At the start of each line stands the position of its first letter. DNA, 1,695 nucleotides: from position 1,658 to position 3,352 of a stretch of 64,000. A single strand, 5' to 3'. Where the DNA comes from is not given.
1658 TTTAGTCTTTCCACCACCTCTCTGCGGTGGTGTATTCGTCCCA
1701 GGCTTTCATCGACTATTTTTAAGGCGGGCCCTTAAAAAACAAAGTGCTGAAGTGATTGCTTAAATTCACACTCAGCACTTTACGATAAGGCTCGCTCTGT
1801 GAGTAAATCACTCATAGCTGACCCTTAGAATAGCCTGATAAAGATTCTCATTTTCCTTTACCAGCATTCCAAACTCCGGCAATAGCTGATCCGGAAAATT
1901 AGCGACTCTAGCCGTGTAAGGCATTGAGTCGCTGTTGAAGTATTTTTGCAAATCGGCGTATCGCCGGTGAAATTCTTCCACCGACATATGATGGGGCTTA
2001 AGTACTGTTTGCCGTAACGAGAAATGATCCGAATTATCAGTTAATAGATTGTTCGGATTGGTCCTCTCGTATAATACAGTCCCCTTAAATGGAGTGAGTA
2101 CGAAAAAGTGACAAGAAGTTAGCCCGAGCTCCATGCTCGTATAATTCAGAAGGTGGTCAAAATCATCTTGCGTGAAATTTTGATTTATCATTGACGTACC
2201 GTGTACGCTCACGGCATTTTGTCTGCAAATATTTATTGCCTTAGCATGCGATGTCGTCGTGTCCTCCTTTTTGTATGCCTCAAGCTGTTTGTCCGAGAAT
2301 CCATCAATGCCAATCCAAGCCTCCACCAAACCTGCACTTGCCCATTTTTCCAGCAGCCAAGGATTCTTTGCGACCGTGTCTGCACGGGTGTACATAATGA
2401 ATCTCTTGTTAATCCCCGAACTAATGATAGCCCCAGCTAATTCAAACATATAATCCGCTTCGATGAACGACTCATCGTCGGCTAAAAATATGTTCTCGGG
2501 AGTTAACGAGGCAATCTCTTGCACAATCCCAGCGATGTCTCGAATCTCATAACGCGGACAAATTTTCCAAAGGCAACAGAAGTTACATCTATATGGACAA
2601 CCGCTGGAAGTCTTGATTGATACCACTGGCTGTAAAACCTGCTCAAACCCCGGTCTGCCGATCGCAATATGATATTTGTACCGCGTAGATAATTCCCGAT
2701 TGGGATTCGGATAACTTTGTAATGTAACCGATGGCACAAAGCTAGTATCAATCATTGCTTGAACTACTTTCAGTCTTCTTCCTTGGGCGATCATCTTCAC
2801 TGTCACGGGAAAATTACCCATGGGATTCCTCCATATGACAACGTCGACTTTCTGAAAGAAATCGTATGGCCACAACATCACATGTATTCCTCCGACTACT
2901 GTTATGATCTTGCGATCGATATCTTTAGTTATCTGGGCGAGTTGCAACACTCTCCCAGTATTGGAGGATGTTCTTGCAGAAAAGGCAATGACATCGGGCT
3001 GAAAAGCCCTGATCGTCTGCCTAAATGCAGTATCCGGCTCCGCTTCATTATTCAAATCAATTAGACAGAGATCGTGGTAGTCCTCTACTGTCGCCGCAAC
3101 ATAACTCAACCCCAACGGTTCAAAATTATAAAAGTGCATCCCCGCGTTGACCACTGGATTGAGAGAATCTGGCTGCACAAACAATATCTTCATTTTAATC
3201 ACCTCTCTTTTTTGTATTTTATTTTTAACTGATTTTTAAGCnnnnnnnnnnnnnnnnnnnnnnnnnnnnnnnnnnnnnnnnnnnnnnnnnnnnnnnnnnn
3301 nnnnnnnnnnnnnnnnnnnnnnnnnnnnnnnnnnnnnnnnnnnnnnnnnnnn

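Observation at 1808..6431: Four-gene operon: TrmB-like regulator, unknown 445-aa protein, SPASM-like radical SAM, B12-radical SAM. Candidate novel modification pathway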

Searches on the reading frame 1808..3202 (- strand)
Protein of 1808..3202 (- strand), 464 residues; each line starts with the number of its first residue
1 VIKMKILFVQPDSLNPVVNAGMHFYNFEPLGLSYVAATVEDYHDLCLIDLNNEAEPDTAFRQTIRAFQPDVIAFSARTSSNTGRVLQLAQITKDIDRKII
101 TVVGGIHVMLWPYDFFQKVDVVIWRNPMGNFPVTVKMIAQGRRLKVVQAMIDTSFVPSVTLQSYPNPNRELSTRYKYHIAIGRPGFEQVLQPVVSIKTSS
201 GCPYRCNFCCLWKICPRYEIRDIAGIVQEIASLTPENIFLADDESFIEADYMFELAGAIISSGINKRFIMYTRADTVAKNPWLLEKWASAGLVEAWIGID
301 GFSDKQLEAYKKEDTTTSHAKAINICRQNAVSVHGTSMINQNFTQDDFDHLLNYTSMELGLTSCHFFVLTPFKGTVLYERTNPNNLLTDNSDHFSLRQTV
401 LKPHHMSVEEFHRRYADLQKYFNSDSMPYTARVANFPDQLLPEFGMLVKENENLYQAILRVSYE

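Call 3: search_protein_families(library=pfam, proteins=[window:1808-3202:-], max_evalue=0.01)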
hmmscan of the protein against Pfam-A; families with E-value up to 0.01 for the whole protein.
window:1808-3202:- (464 aa): 2 families
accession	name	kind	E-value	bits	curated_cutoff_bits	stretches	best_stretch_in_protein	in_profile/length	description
PF02310.24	B12-binding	-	3.6e-15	56.3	32.1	1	26-122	11-108/121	B12 binding domain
PF04055.27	Radical_SAM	-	1.6e-12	48.4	29.5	1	197-353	2-164/166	Radical SAM superfamily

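Call 4: search_protein_families(library=ncbifam, proteins=[window:1808-3202:-], max_evalue=0.01)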
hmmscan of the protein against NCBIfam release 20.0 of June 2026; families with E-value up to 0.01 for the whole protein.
window:1808-3202:- (464 aa): 17 families
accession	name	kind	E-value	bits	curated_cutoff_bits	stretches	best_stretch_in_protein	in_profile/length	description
TIGR04367.1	HpnR_B12_rSAM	equivalog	5.6e-46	157.1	650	1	4-431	1-421/490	hopanoid C-3 methylase HpnR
TIGR02026.1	BchE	equivalog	1.1e-33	116.9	481.35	2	192-411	193-416/497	magnesium-protoporphyrin IX monomethyl ester anaerobic oxidative cyclase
TIGR04072.2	rSAM_ladder_B12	equivalog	4.6e-15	55.2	360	1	19-339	8-329/443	lipid biosynthesis B12-binding/radical SAM protein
TIGR03471.1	HpnJ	equivalog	4.3e-13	48.9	577.6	1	77-393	77-399/472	hopanoid biosynthesis associated radical SAM protein HpnJ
NF038361.1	rSAM_Sden_1168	equivalog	1.6e-11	43.4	575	2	193-408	282-501/560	Sden_1168 family B12-binding radical SAM P-methyltransferase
TIGR04479.1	bcpD_PhpK_rSAM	subfamily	2.6e-11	42.6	600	1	187-339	235-389/504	PhpK family radical SAM P-methyltransferase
TIGR04385.1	B12_rSAM_cofa1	equivalog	1.3e-08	34.5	450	1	21-323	12-328/438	B12 lower ligand biosynthesis radical SAM protein BzaD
NF033070.1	rSAM_AprD4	equivalog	2.6e-08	33.2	500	1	190-414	193-423/456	AprD4 family radical SAM diol-dehydratase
TIGR04013.1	B12_SAM_MJ_1487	hypoth_equivalog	6.5e-08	31.8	251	1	35-227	16-186/382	TIGR04013 family B12-binding domain/radical SAM domain-containing protein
TIGR04295.1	B12_rSAM_oligo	hypoth_equivalog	1.8e-07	30.2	400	1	194-341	201-344/422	TIGR04295 family B12-binding domain-containing radical SAM protein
NF033712.0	B12_rSAM_KedN5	subfamily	8.9e-07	27.5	700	1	29-123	17-119/624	KedN5 family methylcobalamin-dependent radical SAM C-methyltransferase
NF050148.1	rSAM_ApyD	equivalog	3.5e-06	25.7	750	1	191-381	197-393/645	RiPP biosynthesis radical SAM protein ApyD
TIGR04014.1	B12_SAM_MJ_0865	equivalog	2.3e-05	23.4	360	1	194-354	161-332/434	methyl-coenzyme M reductase glutamine C-methyltransferase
TIGR03975.1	rSAM_ocin_1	subfamily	3.8e-05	22.4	281.85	1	62-334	122-405/606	RiPP maturation radical SAM C-methyltransferase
NF045646.2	rSAM_Se_TrsS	equivalog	0.0003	19.5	490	1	270-357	166-253/441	radical SAM (seleno)protein TrsS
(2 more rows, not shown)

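Call 29: search_protein_families(library=padloc, proteins=[window:1808-3202:-], max_evalue=0.01)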
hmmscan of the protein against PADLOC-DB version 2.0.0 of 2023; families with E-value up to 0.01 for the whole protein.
window:1808-3202:- (464 aa): 0 families

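Call 32: search_solved_structures(query=window:1808-3202:-, max_evalue=0.01)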
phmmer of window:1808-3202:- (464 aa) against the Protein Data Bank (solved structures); distinct sequences matched with E-value up to 0.01: 2.
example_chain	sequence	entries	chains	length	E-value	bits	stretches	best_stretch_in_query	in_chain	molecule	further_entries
6fd2_B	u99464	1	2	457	2.1e-05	26.5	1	193-414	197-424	Putative apramycin biosynthetic oxidoreductase 4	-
7kdx_A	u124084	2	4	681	0.0049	18.7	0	67-120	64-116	Methyltransferase TokK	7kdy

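Call 38: find_homologous_proteins(query=window:1808-3202:-, max_evalue=1e-10)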
Query window:1808-3202:- (464 aa): 383 proteins with E <= 1e-10 among 4305 candidates; the best 120 are listed.
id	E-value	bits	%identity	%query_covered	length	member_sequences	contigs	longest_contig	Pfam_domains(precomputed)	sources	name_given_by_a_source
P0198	0.0e+0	1058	100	98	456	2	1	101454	PF04055.28,PF02310.25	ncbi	ncbi:MAG: radical SAM protein [Patescibacteria group bacterium]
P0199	6.3e-226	768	72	99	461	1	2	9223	PF04055.28,PF02310.25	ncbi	-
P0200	4.5e-160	551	52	98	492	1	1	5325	PF04055.28,PF02310.25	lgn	-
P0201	7.4e-157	541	50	98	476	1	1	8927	PF04055.28,PF02310.25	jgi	-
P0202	8.1e-157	541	50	98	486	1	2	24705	PF04055.28,PF02310.25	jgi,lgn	jgi:radical SAM superfamily enzyme YgiQ (UPF0313 family)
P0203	1.5e-154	533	51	98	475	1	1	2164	PF04055.28,PF02310.25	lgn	-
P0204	1.6e-152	526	52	98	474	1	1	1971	PF04055.28,PF02310.25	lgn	-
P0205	7.0e-149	514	50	98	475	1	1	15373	PF04055.28,PF02310.25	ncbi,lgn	-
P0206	5.7e-148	511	49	99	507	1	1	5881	PF04055.28,PF02310.25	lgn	-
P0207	6.0e-148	511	50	94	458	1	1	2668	PF04055.28,PF02310.25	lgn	-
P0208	3.2e-145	502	47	99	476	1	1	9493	PF04055.28,PF02310.25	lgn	-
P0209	1.3e-143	497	49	98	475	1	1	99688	PF04055.28,PF02310.25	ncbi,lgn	-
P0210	5.5e-138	478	46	94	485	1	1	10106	PF04055.28,PF02310.25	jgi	jgi:radical SAM superfamily enzyme YgiQ (UPF0313 family)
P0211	2.1e-134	467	46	98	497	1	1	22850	PF04055.28,PF02310.25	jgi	-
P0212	3.4e-133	463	46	98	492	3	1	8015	PF04055.28,PF02310.25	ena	-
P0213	1.2e-124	434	43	99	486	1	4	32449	PF04055.28,PF02310.25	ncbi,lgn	-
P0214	3.4e-124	433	45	98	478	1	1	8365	PF04055.28,PF02310.25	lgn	-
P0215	1.1e-119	418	41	99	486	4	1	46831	PF04055.28,PF02310.25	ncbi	-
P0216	1.6e-119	418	42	99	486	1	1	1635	PF04055.28,PF02310.25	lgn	-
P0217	1.3e-109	385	46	80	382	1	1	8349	PF04055.28,PF02310.25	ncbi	ncbi:Hopanoid C-3 methylase [subsurface metagenome]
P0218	2.1e-68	249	35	89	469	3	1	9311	PF04055.28,PF02310.25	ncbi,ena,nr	ncbi:MAG: B12-binding domain-containing radical SAM protein [Ignavibacteria bacterium]|nr:B12-bindin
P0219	1.0e-67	247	33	98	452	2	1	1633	PF04055.28,PF02310.25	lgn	-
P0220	1.0e-67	247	34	90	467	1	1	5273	PF04055.28,PF02310.25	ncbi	-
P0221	1.1e-67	247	35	95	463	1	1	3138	PF04055.28,PF02310.25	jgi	jgi:radical SAM superfamily enzyme YgiQ (UPF0313 family)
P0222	1.3e-67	247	34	98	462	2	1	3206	PF04055.28,PF02310.25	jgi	jgi:radical SAM superfamily enzyme YgiQ (UPF0313 family)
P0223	1.5e-67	246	34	95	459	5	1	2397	PF04055.28,PF02310.25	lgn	-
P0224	2.1e-67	246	36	89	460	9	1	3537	PF04055.28,PF02310.25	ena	-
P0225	5.6e-67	244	32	98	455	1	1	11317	PF04055.28,PF02310.25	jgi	jgi:radical SAM superfamily enzyme YgiQ (UPF0313 family)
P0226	1.2e-66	243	34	95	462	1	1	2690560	PF04055.28,PF02310.25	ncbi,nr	ncbi:MAG: cobalamin-dependent protein [Candidatus Eiseniibacteriota bacterium]|nr:MAG: cobalamin-dep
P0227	1.3e-66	243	32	98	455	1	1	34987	PF04055.28,PF02310.25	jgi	jgi:radical SAM superfamily enzyme YgiQ (UPF0313 family)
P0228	1.4e-66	243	35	89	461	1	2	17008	PF04055.28,PF02310.25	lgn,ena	-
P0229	1.7e-66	243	32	98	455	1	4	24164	PF04055.28,PF02310.25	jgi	jgi:radical SAM superfamily enzyme YgiQ (UPF0313 family)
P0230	3.8e-66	242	34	89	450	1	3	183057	PF04055.28,PF02310.25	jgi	jgi:radical SAM superfamily enzyme YgiQ (UPF0313 family)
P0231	4.0e-66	242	34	89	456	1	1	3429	PF04055.28,PF02310.25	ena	-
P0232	4.8e-66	241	34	90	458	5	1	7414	PF04055.28,PF02310.25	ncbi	-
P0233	5.0e-66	241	35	90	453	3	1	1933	PF04055.28,PF02310.25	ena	-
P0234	6.2e-66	241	35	89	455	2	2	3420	PF04055.28,PF02310.25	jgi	jgi:radical SAM superfamily enzyme YgiQ (UPF0313 family)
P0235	1.0e-65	240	34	89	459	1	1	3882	PF04055.28,PF02310.25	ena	-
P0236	1.1e-65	240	35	89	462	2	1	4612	PF04055.28,PF02310.25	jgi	jgi:radical SAM superfamily enzyme YgiQ (UPF0313 family)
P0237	1.5e-65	240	34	90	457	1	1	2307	PF04055.28,PF02310.25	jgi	-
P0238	2.4e-65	239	33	97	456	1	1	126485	PF04055.28,PF02310.25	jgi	jgi:radical SAM superfamily enzyme YgiQ (UPF0313 family)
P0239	3.6e-65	238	34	89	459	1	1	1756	PF04055.28,PF02310.25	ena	-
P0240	4.8e-65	238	34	90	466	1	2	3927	PF04055.28,PF02310.25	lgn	-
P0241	5.3e-65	238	33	93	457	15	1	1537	PF04055.28,PF02310.25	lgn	-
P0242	5.7e-65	238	35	90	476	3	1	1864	PF04055.28,PF02310.25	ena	-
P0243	7.4e-65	237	33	90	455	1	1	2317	PF04055.28,PF02310.25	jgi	jgi:radical SAM superfamily enzyme YgiQ (UPF0313 family)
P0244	1.0e-64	237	34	89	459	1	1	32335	PF04055.28,PF02310.25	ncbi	ncbi:MAG: radical SAM protein [Anaerolineae bacterium]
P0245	1.1e-64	237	33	90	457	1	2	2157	PF04055.28,PF02310.25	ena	-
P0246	1.3e-64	237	34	90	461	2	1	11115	PF04055.28,PF02310.25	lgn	-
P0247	2.0e-64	236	34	89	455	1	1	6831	PF04055.28,PF02310.25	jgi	jgi:radical SAM superfamily enzyme YgiQ (UPF0313 family)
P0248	2.2e-64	236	34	90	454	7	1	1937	PF04055.28,PF02310.25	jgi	-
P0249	2.3e-64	236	34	90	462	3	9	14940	PF04055.28,PF02310.25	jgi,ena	jgi:radical SAM superfamily enzyme YgiQ (UPF0313 family)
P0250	2.3e-64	236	34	97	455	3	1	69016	PF04055.28,PF02310.25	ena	-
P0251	2.7e-64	236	32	98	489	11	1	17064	PF04055.28,PF02310.25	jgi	-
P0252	3.0e-64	235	35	88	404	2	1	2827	PF04055.28,PF02310.25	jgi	jgi:radical SAM superfamily enzyme YgiQ (UPF0313 family)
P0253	3.1e-64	235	33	90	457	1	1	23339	PF04055.28,PF02310.25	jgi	jgi:radical SAM superfamily enzyme YgiQ (UPF0313 family)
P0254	3.4e-64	235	34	90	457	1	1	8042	PF04055.28,PF02310.25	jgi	jgi:radical SAM superfamily enzyme YgiQ (UPF0313 family)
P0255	3.5e-64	235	34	89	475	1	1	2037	PF04055.28,PF02310.25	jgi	jgi:radical SAM superfamily enzyme YgiQ (UPF0313 family)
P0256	3.8e-64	235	33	93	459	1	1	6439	PF04055.28,PF02310.25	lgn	-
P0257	3.9e-64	235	33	90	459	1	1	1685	PF04055.28,PF02310.25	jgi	jgi:radical SAM superfamily enzyme YgiQ (UPF0313 family)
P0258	4.0e-64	235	34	89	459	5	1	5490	PF04055.28,PF02310.25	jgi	jgi:hopanoid C-3 methylase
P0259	4.7e-64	235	33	90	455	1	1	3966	PF04055.28,PF02310.25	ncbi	ncbi:MAG: radical SAM protein [Ignavibacteriaceae bacterium]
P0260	5.9e-64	234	33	90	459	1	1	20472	PF04055.28,PF02310.25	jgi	-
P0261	6.2e-64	234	33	90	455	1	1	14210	PF04055.28,PF02310.25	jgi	jgi:radical SAM superfamily enzyme YgiQ (UPF0313 family)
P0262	6.8e-64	234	32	94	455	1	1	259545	PF04055.28,PF02310.25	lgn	-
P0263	7.1e-64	234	33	90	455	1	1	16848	PF04055.28,PF02310.25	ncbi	ncbi:MAG: radical SAM protein [Ignavibacteriaceae bacterium]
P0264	7.5e-64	234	33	90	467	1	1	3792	PF04055.28,PF02310.25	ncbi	ncbi:MAG: radical SAM protein [Ignavibacteriaceae bacterium]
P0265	1.0e-63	234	32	90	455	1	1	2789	PF04055.28,PF02310.25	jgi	-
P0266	1.1e-63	234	32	91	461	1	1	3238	PF04055.28,PF02310.25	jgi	jgi:radical SAM superfamily enzyme YgiQ (UPF0313 family)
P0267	1.1e-63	234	33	92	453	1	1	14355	PF04055.28,PF02310.25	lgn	-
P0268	1.1e-63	234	33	89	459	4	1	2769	PF04055.28,PF02310.25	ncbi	-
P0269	1.6e-63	233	33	89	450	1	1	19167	PF04055.28,PF02310.25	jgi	jgi:radical SAM superfamily enzyme YgiQ (UPF0313 family)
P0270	1.8e-63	233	33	90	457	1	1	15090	PF04055.28,PF02310.25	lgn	-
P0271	1.8e-63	233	33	90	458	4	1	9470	PF04055.28,PF02310.25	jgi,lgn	jgi:radical SAM superfamily enzyme YgiQ (UPF0313 family)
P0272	1.8e-63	233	36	89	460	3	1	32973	PF04055.28,PF02310.25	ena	-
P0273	1.9e-63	233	33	90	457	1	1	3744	PF04055.28,PF02310.25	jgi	-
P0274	2.1e-63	233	34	90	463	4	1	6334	PF04055.28,PF02310.25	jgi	jgi:radical SAM superfamily enzyme YgiQ (UPF0313 family)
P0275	2.4e-63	232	33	90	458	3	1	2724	PF04055.28,PF02310.25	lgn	-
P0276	2.5e-63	232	33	89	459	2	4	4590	PF04055.28,PF02310.25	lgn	-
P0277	2.5e-63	232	33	89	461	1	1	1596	PF04055.28,PF02310.25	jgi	jgi:radical SAM superfamily enzyme YgiQ (UPF0313 family)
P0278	2.6e-63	232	32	99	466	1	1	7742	PF04055.28,PF02310.25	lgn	-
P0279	2.8e-63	232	33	90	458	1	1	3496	PF04055.28,PF02310.25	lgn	-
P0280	3.2e-63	232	33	90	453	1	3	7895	PF04055.28,PF02310.25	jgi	jgi:radical SAM superfamily enzyme YgiQ (UPF0313 family)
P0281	3.8e-63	232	33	95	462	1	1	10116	PF04055.28,PF02310.25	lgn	-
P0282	4.0e-63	232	32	90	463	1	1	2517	PF04055.28,PF02310.25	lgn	-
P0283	4.4e-63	232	32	100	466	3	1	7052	PF04055.28,PF02310.25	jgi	jgi:radical SAM superfamily enzyme YgiQ (UPF0313 family)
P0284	5.0e-63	231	33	90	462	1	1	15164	PF04055.28,PF02310.25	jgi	jgi:radical SAM superfamily enzyme YgiQ (UPF0313 family)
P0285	5.1e-63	231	35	95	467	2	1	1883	PF04055.28,PF02310.25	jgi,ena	-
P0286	5.4e-63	231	33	90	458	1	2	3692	PF04055.28,PF02310.25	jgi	-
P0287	5.7e-63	231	33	90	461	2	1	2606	PF04055.28,PF02310.25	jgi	jgi:radical SAM superfamily enzyme YgiQ (UPF0313 family)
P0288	7.5e-63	231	34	89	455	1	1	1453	PF04055.28,PF02310.25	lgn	-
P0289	7.5e-63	231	33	89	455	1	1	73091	PF04055.28,PF02310.25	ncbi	ncbi:MAG: radical SAM protein [Bacteroidota bacterium]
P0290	7.6e-63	231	34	89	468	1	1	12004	PF04055.28,PF02310.25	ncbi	-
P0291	8.0e-63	231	35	90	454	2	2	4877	PF04055.28,PF02310.25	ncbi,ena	-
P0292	8.3e-63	231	33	90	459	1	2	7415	PF04055.28,PF02310.25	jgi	jgi:radical SAM superfamily enzyme YgiQ (UPF0313 family)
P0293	8.7e-63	231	34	90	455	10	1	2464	PF04055.28,PF02310.25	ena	-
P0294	1.1e-62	230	34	94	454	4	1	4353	PF04055.28,PF02310.25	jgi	jgi:radical SAM superfamily enzyme YgiQ (UPF0313 family)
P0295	1.1e-62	230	33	92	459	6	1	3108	PF04055.28,PF02310.25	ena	-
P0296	1.2e-62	230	32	90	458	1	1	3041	PF04055.28,PF02310.25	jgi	jgi:radical SAM superfamily enzyme YgiQ (UPF0313 family)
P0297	1.2e-62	230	35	89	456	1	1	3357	PF04055.28,PF02310.25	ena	-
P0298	1.4e-62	230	32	95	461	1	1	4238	PF04055.28,PF02310.25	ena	-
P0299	1.5e-62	230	33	90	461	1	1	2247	PF04055.28,PF02310.25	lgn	-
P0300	1.6e-62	230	32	95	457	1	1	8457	PF04055.28,PF02310.25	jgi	jgi:radical SAM superfamily enzyme YgiQ (UPF0313 family)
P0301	1.6e-62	230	33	93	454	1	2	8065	PF04055.28,PF02310.25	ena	-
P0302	1.6e-62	230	33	93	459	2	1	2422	PF04055.28,PF02310.25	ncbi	-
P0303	1.9e-62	229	33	89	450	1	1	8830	PF04055.28,PF02310.25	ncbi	-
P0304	1.9e-62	229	32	95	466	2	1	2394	PF04055.28,PF02310.25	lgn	-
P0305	2.0e-62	229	34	89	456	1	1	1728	PF04055.28,PF02310.25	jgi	jgi:radical SAM superfamily enzyme YgiQ (UPF0313 family)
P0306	2.3e-62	229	34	90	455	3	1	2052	PF04055.28,PF02310.25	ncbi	-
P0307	2.4e-62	229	33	90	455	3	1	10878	PF04055.28,PF02310.25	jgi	jgi:radical SAM superfamily enzyme YgiQ (UPF0313 family)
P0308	2.5e-62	229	32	90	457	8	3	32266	PF04055.28,PF02310.25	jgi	jgi:radical SAM superfamily enzyme YgiQ (UPF0313 family)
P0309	2.6e-62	229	33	90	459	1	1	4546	PF04055.28,PF02310.25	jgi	jgi:radical SAM superfamily enzyme YgiQ (UPF0313 family)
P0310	2.7e-62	229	33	95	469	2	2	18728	PF04055.28,PF02310.25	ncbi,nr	ncbi:MAG: radical SAM protein [Proteobacteria bacterium]|nr:radical SAM protein [Pseudomonadota bact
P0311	3.1e-62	229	33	91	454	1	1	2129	PF04055.28,PF02310.25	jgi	jgi:radical SAM superfamily enzyme YgiQ (UPF0313 family)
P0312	3.4e-62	229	35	90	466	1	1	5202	PF04055.28,PF02310.25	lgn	-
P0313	3.5e-62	229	35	89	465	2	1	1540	PF04055.28,PF02310.25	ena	-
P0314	3.9e-62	228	33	89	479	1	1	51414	PF04055.28,PF02310.25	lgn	-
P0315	3.9e-62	228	32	90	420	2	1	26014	PF04055.28,PF02310.25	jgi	jgi:radical SAM superfamily enzyme YgiQ (UPF0313 family)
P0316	4.5e-62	228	34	89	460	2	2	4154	PF04055.28,PF02310.25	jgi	jgi:radical SAM superfamily enzyme YgiQ (UPF0313 family)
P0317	5.6e-62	228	34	89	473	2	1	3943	PF04055.28,PF02310.25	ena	-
